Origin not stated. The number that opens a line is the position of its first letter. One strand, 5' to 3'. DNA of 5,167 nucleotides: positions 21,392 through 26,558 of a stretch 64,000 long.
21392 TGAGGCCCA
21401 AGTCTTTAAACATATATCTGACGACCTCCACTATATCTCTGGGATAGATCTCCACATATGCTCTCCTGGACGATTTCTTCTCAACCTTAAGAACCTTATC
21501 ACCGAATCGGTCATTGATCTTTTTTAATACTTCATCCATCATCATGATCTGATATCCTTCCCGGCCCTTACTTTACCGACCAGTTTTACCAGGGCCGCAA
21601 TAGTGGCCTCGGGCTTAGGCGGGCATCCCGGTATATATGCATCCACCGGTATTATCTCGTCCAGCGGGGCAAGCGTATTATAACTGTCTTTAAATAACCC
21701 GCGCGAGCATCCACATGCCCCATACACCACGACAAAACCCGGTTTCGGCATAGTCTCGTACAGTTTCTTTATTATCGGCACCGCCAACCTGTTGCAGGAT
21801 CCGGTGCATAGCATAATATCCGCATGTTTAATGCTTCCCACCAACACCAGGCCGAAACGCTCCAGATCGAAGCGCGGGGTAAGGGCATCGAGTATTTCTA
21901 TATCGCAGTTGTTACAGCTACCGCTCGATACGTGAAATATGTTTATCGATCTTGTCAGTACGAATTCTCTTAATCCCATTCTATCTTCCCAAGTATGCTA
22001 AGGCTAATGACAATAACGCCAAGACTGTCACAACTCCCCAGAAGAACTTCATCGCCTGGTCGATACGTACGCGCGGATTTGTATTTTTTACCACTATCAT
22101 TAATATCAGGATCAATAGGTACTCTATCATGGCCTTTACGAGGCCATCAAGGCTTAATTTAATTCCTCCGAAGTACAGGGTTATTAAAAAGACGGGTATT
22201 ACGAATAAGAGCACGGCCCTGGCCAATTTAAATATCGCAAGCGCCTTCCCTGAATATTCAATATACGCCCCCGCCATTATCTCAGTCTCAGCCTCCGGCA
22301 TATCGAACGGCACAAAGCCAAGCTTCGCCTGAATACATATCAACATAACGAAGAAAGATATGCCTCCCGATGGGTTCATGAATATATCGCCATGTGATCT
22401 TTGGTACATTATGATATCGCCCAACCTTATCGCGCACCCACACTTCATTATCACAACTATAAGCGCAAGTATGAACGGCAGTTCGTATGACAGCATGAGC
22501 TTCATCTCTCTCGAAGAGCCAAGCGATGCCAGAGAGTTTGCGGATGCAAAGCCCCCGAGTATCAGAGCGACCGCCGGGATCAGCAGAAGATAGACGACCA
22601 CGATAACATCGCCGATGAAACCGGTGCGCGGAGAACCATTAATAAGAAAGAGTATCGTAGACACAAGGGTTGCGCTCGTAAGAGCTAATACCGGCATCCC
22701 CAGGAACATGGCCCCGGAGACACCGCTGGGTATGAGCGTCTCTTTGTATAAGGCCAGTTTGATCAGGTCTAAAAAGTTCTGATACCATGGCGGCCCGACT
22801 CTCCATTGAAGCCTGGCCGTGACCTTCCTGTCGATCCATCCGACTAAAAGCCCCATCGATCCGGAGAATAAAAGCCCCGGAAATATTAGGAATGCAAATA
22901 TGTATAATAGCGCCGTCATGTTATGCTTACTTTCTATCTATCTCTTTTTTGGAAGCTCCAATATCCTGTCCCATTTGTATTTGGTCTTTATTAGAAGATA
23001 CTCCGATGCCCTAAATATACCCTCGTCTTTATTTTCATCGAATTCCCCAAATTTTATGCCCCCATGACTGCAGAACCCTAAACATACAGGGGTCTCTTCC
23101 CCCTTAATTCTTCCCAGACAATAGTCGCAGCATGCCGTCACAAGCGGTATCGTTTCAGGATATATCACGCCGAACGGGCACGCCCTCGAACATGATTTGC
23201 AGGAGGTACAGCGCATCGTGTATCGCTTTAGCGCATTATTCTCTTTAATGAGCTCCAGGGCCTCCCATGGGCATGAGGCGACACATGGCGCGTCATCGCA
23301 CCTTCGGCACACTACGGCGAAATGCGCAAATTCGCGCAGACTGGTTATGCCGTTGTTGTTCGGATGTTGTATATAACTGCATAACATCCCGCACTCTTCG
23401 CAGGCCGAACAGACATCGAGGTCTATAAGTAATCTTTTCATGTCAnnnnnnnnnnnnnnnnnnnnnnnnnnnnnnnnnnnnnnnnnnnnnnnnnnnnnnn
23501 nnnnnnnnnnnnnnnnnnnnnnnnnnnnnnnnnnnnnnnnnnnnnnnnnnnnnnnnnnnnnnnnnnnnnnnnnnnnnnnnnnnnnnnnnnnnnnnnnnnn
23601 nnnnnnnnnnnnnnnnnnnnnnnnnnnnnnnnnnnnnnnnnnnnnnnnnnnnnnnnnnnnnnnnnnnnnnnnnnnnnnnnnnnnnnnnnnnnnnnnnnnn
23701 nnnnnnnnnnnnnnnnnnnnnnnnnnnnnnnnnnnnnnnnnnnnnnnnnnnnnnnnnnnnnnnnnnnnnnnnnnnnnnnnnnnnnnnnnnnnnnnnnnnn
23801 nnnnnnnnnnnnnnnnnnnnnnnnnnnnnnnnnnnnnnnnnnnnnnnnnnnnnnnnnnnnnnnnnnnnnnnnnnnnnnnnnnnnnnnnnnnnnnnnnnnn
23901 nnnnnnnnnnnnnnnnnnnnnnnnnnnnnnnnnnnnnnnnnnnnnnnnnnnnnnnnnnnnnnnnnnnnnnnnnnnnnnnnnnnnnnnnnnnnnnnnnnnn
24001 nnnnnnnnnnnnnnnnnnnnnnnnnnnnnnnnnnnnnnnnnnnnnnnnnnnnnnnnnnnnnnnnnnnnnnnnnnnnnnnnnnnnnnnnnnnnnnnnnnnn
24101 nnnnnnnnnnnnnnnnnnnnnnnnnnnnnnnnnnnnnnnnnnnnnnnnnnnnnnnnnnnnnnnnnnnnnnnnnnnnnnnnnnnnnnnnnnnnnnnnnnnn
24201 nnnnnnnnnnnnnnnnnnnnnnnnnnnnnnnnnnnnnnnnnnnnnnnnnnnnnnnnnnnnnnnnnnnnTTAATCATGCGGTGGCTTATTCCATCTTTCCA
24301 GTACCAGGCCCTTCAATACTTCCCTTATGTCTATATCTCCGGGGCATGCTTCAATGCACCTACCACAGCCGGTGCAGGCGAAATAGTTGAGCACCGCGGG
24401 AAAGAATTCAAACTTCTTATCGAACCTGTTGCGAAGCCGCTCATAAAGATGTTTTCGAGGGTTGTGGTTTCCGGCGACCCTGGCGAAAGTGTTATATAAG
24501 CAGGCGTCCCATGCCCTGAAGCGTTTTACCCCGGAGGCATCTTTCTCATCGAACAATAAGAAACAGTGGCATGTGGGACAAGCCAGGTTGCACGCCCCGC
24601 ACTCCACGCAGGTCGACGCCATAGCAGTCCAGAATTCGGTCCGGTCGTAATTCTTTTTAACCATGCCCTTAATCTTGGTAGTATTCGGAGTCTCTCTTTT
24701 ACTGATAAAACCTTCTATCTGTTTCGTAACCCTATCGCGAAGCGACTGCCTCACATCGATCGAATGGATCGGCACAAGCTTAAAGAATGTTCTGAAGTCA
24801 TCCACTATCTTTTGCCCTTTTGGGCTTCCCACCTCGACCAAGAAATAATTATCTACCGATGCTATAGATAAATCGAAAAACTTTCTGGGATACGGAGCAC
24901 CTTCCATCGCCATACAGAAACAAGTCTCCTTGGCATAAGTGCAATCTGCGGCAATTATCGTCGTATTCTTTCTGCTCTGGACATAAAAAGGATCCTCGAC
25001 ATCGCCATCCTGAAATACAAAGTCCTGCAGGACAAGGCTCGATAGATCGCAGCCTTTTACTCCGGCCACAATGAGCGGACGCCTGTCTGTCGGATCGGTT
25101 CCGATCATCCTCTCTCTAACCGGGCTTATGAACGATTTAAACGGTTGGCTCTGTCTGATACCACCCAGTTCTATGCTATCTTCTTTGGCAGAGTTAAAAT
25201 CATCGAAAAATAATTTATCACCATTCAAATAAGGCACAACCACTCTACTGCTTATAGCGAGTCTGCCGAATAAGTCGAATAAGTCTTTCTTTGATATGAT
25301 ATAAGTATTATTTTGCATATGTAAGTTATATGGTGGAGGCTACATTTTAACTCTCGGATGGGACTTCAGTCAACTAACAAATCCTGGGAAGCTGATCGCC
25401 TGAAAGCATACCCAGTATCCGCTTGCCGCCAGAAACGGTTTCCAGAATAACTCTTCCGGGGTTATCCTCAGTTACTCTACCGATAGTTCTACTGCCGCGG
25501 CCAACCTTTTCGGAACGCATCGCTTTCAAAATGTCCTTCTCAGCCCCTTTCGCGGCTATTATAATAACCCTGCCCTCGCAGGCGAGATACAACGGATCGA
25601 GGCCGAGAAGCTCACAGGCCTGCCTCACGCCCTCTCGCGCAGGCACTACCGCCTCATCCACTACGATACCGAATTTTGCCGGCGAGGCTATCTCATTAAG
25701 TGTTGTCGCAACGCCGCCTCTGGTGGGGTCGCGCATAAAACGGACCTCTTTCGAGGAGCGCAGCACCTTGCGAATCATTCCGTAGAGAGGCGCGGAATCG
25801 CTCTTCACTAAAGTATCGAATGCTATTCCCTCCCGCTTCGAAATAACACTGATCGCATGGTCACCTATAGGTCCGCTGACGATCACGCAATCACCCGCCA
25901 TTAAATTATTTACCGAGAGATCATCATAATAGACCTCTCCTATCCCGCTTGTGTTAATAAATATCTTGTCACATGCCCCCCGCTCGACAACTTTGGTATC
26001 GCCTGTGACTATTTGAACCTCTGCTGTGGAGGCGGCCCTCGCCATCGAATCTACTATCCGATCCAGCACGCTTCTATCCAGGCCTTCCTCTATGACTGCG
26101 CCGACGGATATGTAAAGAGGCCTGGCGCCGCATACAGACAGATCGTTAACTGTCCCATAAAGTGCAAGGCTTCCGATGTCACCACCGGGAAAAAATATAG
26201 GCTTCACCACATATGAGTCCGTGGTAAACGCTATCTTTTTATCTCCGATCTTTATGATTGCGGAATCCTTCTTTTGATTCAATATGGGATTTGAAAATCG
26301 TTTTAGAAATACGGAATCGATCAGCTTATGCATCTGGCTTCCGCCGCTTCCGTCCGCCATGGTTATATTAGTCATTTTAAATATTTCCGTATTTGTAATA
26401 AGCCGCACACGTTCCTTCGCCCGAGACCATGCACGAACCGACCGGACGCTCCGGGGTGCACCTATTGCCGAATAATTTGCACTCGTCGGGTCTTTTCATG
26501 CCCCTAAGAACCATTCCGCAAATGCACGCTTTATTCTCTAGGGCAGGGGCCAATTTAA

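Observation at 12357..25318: Composite membrane-bound group 4 [NiFe]-hydrogenase: Mrp antiporter module plus a soluble-type NAD(P)H (HydB/HydG-like) module in one operon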

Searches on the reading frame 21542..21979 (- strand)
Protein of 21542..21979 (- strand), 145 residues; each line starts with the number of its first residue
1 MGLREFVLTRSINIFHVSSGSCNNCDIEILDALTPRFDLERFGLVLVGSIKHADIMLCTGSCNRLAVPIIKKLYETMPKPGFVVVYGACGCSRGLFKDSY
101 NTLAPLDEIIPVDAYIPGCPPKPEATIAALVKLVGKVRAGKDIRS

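Call 3: search_protein_families(library=pfam, proteins=[window:21542-21979:-])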
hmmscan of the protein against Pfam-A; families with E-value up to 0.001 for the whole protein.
window:21542-21979:- (145 aa): 1 family
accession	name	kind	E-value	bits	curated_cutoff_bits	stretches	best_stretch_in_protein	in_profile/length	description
PF01058.29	Oxidored_q6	-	1.1e-25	90.2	27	1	22-133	1-128/128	NADH ubiquinone oxidoreductase, 20 Kd subunit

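Call 5: search_protein_families(library=ncbifam, proteins=[window:21542-21979:-], max_evalue=0.00001)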
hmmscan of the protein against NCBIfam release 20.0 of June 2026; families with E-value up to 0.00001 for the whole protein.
window:21542-21979:- (145 aa): 12 families
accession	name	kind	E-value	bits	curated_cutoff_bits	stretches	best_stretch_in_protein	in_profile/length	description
NF005012.1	PRK06411.1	subfamily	8.6e-39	132.7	116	1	13-141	35-162/166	NADH-quinone oxidoreductase subunit NuoB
TIGR01957.1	nuoB_fam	subfamily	3.5e-35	121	142.7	1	10-138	15-143/145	NADH-quinone oxidoreductase subunit B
NF011394.0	PRK14819.1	equivalog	1.6e-31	109.8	312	1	14-138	33-157/264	NADH-quinone oxidoreductase subunit B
NF011391.0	PRK14816.1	equivalog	8.4e-31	107.1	283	1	22-139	61-179/196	NADH-quinone oxidoreductase subunit B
NF011390.0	PRK14815.1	equivalog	4.5e-30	104.3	281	1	23-143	43-163/183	NADH dehydrogenase subunit B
NF011393.0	PRK14818.1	equivalog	2.3e-29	102.1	255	1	8-140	27-158/173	NADH dehydrogenase subunit B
NF011395.0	PRK14820.1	equivalog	8.9e-28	97.3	263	1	21-137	43-157/180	NADH-quinone oxidoreductase subunit B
NF009808.0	PRK13292.1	equivalog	1.3e-27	96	1156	1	22-139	36-151/791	NADH-quinone oxidoreductase subunit B/C/D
NF011392.0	PRK14817.1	equivalog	1e-26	93.8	271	1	23-138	46-161/182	NADH-quinone oxidoreductase subunit B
NF011388.0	PRK14813.1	equivalog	1.7e-25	90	294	1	23-138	38-154/189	NADH dehydrogenase subunit B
NF011389.0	PRK14814.1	equivalog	4.2e-25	88.6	285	1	23-139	43-159/186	NADH dehydrogenase subunit B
TIGR03294.1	FrhG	equivalog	5.4e-08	32.8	245.5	1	44-133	42-140/228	coenzyme F420 hydrogenase subunit gamma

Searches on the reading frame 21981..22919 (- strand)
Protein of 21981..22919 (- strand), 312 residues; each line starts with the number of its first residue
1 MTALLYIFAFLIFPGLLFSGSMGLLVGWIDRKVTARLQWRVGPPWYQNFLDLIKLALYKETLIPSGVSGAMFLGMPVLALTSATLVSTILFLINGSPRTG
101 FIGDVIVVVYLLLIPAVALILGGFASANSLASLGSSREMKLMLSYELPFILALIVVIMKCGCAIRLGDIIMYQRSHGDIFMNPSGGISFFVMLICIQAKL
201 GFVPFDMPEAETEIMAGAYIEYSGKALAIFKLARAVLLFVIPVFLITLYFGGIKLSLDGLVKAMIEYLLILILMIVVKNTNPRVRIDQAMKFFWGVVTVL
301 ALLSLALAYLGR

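Call 3: search_protein_families(library=pfam, proteins=[window:21981-22919:-])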
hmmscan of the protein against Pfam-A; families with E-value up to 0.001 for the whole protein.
window:21981-22919:- (312 aa): 1 family
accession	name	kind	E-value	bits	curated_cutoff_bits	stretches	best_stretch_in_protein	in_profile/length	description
PF00146.26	NADHdh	-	1.7e-63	215.2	27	1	22-307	13-296/298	NADH dehydrogenase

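Call 5: search_protein_families(library=ncbifam, proteins=[window:21981-22919:-], max_evalue=0.00001)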
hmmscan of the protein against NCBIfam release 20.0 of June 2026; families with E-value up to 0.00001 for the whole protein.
window:21981-22919:- (312 aa): 7 families
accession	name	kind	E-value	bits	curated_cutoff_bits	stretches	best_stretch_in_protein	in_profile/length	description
NF004741.0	PRK06076.1-2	equivalog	1.2e-50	172.7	305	1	6-309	20-330/337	NADH-quinone oxidoreductase subunit NuoH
NF004740.0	PRK06076.1-1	equivalog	1.9e-31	109.8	399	1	22-306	28-314/325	NADH-quinone oxidoreductase subunit NuoH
NF040610.1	F420_dehyd_FpoH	exception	6.5e-31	107.9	475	1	17-308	23-332/339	F420H2 dehydrogenase subunit FpoH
NF004745.0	PRK06076.1-6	equivalog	1.3e-29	103.5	450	1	27-305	34-326/341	NADH-quinone oxidoreductase subunit NuoH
NF004744.0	PRK06076.1-5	equivalog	3.3e-28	98.9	542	1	17-256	38-283/372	NADH-quinone oxidoreductase subunit NuoH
NF004743.0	PRK06076.1-4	equivalog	3.1e-27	95.5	494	1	22-303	30-333/433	NADH-quinone oxidoreductase subunit NuoH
NF004742.0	PRK06076.1-3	equivalog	2.7e-26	92.6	531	1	25-305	49-341/356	NADH-quinone oxidoreductase subunit NuoH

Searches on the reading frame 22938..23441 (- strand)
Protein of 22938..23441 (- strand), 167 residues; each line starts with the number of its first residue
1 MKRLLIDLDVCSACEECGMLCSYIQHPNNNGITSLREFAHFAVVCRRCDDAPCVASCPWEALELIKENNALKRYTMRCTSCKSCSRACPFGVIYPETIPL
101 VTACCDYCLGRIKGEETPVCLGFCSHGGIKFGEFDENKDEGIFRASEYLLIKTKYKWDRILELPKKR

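Call 3: search_protein_families(library=pfam, proteins=[window:22938-23441:-])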
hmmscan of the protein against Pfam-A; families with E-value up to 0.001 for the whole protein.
window:22938-23441:- (167 aa): 5 families
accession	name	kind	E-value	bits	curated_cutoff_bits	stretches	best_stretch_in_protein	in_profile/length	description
PF13247.11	Fer4_11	-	1e-11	45.4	26.2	1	40-133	5-99/100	4Fe-4S dicluster domain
PF12838.12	Fer4_7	-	1.8e-06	28.7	27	1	45-92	2-52/52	4Fe-4S dicluster domain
PF00037.32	Fer4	-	3.3e-05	24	21.1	1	76-94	6-24/24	4Fe-4S binding domain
PF13237.11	Fer4_10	-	3.9e-05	23.9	25.5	1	44-89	8-53/53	4Fe-4S dicluster domain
PF12797.12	Fer4_2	-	0.0001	22.5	24.5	0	76-90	8-22/22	4Fe-4S binding domain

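Call 5: search_protein_families(library=ncbifam, proteins=[window:22938-23441:-], max_evalue=0.00001)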
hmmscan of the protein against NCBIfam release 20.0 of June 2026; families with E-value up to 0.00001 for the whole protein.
window:22938-23441:- (167 aa): 18 families
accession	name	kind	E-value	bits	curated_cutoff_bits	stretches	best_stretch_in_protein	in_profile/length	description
TIGR02951.1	DMSO_dmsB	equivalog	2.6e-15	56.8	214.1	1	38-138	57-157/161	DMSO/selenate family reductase complex B subunit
NF009408.0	PRK12769.1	equivalog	2.6e-12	45.7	1003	1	32-125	42-138/659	formate-dependent uric acid utilization protein AegA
NF009451.0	PRK12809.1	equivalog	4.1e-12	45.2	1154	1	39-126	50-131/639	formate-dependent uric acid utilization protein YgfT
TIGR03149.1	cyt_nit_nrfC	equivalog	4.2e-10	39.3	377.6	1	36-140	85-190/225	cytochrome c nitrite reductase Fe-S protein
NF008134.0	PRK10882.1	equivalog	8.1e-10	38.3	263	1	36-141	104-215/329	hydrogenase 2 operon protein HybA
NF045766.1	PhenlGlyoxDHPadI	equivalog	1.4e-09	37.3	700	1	7-132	10-136/443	NADH-dependent phenylglyoxylate dehydrogenase subunit beta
NF007658.0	PRK10330.1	equivalog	2.3e-09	37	260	1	41-95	54-106/181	electron transport protein HydN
NF041715.1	arsenate_red_ArrB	equivalog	4.7e-09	36.1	450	1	5-94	6-105/233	arsenate respiratory reductase iron-sulfur subunit ArrB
TIGR03478.1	DMSO_red_II_bet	subfamily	6.3e-09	35.2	480.7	1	38-144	124-229/321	DMSO reductase family type II enzyme, iron-sulfur subunit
NF042979.1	EthbenzDh_ebdB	equivalog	6.9e-08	31.7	740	1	38-138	146-246/354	ethylbenzene dehydrogenase subunit beta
NF011569.0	PRK14993.1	equivalog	8.1e-08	32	416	1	4-136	46-190/244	tetrathionate reductase subunit TtrB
NF038355.1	FDH3_beta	equivalog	1e-07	32.2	240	1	3-95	4-104/180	formate dehydrogenase FDH3 subunit beta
NF045797.1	DsrO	equivalog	3.1e-07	30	200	0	36-139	94-207/235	sulfate reduction electron transfer complex DsrMKJOP subunit DsrO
TIGR01582.1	FDH-beta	equivalog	1.1e-06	28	334.7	1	44-140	92-188/283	formate dehydrogenase subunit beta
TIGR04105.1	FeFe_hydrog_B1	subfamily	1.6e-06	27.1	450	1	44-105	112-171/462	monomeric [FeFe] hydrogenase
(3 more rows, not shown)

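Call 54: search_solved_structures(query=window:22938-23441:-, max_evalue=0.00001)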
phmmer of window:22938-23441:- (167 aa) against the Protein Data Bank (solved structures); distinct sequences matched with E-value up to 0.00001: 17.
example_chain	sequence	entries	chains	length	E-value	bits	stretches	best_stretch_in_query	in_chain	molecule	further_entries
6cz7_B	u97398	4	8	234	2.4e-11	47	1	4-93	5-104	4Fe-4S ferredoxin, iron-sulfur binding domain protein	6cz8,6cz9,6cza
7z0s_B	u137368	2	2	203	7.7e-10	42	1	4-93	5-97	Formate hydrogenlyase subunit 2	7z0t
7qv7_A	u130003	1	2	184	1.3e-09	41.3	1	6-93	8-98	Hydrogen dependent carbon dioxide reductase subunit HycB3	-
9mqx_E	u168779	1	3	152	2e-09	40.7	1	2-126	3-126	Fe-S-cluster-containing hydrogenase subunit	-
8c0z_C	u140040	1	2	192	2e-09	40.7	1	2-128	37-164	Iron-sulfur cluster-binding protein potential subunit of aldehyde oxidoreductase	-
7qv7_B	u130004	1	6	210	3.7e-08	36.6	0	37-93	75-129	Hydrogen dependent carbon dioxide reductase subunit HycB4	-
9sw6_G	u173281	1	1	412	9.4e-08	35.2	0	40-93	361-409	Polyferredoxin protein MvhB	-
2ivf_B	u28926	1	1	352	1.1e-07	35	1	38-137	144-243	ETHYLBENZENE DEHYDROGENASE BETA-SUBUNIT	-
6x6u_B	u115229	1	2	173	6.4e-07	32.5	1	4-124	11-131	Oxidoreductase, Fe-S subunit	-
6x1o_B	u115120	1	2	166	7.1e-07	32.4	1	4-124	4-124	Oxidoreductase, Fe-S subunit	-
1h0h_B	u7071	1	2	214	1e-06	31.9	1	37-145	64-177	FORMATE DEHYDROGENASE SUBUNIT BETA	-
2vpw_B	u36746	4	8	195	3.4e-06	30.2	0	4-137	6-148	NRFC PROTEIN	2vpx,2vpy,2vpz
1kqf_B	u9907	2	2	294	3.5e-06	30.1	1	45-136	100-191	FORMATE DEHYDROGENASE, NITRATE-INDUCIBLE, IRON-SULFUR SUBUNIT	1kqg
30gj_B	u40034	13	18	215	3.7e-06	30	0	39-136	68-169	Formate dehydrogenase, beta subunit, putative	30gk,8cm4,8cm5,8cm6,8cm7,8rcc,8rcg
4ydd_B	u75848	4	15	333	4.1e-06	29.9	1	37-136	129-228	DMSO reductase family type II enzyme, iron-sulfur subunit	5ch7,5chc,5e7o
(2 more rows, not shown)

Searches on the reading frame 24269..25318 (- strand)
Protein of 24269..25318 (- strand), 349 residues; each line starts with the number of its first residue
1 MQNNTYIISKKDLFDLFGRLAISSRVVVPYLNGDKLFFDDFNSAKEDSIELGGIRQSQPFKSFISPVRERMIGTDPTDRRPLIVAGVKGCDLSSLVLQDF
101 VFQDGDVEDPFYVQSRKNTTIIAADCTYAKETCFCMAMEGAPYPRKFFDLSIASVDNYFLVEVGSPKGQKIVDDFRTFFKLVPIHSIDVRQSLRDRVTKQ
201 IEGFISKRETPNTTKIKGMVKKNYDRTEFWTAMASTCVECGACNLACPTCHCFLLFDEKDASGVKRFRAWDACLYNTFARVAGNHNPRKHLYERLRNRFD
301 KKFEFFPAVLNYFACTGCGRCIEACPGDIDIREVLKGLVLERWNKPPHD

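Call 3: search_protein_families(library=pfam, proteins=[window:24269-25318:-])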
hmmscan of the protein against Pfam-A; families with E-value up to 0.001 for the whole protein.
window:24269-25318:- (349 aa): 10 families
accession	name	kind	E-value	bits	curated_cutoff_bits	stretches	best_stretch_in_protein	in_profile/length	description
PF17179.9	Fer4_22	-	7.3e-30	104.1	27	1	236-329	1-95/95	4Fe-4S dicluster domain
PF13187.11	Fer4_9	-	5.3e-08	33.2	27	1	303-328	34-50/52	4Fe-4S dicluster domain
PF00037.32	Fer4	-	1.2e-07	31.7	21.1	1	309-328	2-21/24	4Fe-4S binding domain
PF12838.12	Fer4_7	-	3.6e-07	31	27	1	306-327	29-50/52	4Fe-4S dicluster domain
PF13534.11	Fer4_17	-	4e-07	30.9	22.2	0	288-330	22-61/61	4Fe-4S dicluster domain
PF12797.12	Fer4_2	-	1.2e-06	28.5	24.5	1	311-326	6-21/22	4Fe-4S binding domain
PF13237.11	Fer4_10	-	2.3e-06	27.9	25.5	2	234-326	6-53/53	4Fe-4S dicluster domain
PF13183.11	Fer4_8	-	4.3e-06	27.6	27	1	234-329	2-68/68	4Fe-4S dicluster domain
PF13746.11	Fer4_18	-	5.1e-06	27.1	27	0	313-335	59-81/114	4Fe-4S dicluster domain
PF13484.11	Fer4_16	-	0.00013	23.1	30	0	315-328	2-15/66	4Fe-4S double cluster binding domain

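Call 5: search_protein_families(library=ncbifam, proteins=[window:24269-25318:-], max_evalue=0.00001)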
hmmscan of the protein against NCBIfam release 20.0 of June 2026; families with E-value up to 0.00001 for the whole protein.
window:24269-25318:- (349 aa): 3 families
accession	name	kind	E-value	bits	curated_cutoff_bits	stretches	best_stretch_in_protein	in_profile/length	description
NF040829.1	sulfhyd_ShyB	equivalog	7.7e-42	143.5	690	1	9-336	7-327/334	NAD(P)-dependent hydrogenase/sulfhydrogenase 2 subunit beta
NF040833.1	sulfhyd_HydB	equivalog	1.7e-37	129.2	750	1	78-340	84-338/367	NADPH-dependent hydrogenase/sulfhydrogenase 1 subunit beta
TIGR02910.1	sulfite_red_A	equivalog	6.3e-33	114.4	323.15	1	74-335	83-323/334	anaerobic sulfite reductase subunit AsrA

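Call 31: search_solved_structures(query=window:24269-25318:-, max_evalue=0.001, show_alignments=2)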
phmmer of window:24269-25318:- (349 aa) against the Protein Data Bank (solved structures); distinct sequences matched with E-value up to 0.001: 5.
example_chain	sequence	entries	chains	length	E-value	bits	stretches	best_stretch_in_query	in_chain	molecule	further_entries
9nez_B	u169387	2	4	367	4.2e-33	118.1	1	9-342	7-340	Sulfhydrogenase 1 subunit beta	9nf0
8rvu_E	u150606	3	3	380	5.5e-05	25.6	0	155-260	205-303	Formate dehydrogenase, beta subunit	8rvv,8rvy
9t1s_M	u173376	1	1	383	0.00044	22.7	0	220-252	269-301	formate dehydrogenase (coenzyme F420)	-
7bkb_E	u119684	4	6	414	0.00056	22.3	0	216-254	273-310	Formate dehydrogenase, beta subunit (F420)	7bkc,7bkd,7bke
7bkb_L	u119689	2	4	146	0.00089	21.7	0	312-329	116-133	Formylmethanofuran dehydrogenase, subunit G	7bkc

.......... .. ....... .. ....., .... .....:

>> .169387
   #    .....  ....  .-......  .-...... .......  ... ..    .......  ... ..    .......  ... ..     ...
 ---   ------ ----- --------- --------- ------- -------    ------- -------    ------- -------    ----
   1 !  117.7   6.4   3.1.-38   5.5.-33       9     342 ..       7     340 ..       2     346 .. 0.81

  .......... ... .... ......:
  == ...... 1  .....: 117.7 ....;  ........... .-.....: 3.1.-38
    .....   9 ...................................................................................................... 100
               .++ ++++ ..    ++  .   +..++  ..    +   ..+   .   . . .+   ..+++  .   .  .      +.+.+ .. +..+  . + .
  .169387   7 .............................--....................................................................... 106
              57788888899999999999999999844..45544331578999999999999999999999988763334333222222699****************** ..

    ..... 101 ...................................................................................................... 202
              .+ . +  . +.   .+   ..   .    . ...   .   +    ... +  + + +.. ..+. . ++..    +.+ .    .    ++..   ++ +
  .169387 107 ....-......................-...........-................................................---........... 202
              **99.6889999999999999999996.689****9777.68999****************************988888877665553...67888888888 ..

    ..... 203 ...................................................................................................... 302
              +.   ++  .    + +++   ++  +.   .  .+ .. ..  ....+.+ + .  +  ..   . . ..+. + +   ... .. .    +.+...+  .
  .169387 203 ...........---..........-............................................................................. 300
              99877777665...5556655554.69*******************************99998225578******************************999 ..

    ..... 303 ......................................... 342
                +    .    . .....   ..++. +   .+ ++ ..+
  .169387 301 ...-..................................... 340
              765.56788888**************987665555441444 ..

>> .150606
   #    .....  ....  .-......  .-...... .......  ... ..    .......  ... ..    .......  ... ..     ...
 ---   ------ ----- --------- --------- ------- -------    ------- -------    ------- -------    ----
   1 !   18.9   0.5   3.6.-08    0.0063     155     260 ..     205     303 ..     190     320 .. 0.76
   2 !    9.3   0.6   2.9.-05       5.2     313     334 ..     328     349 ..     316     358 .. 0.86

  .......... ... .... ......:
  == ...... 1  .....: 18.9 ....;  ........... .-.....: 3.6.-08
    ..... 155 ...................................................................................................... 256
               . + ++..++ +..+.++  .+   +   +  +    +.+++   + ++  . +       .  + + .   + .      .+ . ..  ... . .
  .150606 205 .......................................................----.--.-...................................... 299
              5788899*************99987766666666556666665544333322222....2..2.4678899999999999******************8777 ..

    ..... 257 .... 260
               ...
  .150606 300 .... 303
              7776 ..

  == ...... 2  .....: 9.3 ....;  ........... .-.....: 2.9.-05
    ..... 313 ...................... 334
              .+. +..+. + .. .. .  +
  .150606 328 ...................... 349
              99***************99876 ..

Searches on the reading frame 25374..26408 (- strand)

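Call 7: search_protein_families(library=pfam, proteins=[window:25374-26408:-], max_evalue=0.00001)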
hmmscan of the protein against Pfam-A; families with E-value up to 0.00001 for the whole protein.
window:25374-26408:- (344 aa): 2 families
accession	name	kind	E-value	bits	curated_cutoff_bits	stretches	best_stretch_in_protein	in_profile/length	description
PF00586.29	AIRS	-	1.1e-23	84.2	24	1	47-159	2-112/112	AIR synthase related protein, N-terminal domain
PF02769.27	AIRS_C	-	2e-23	83.7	23.1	1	171-321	2-154/156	AIR synthase related protein, C-terminal domain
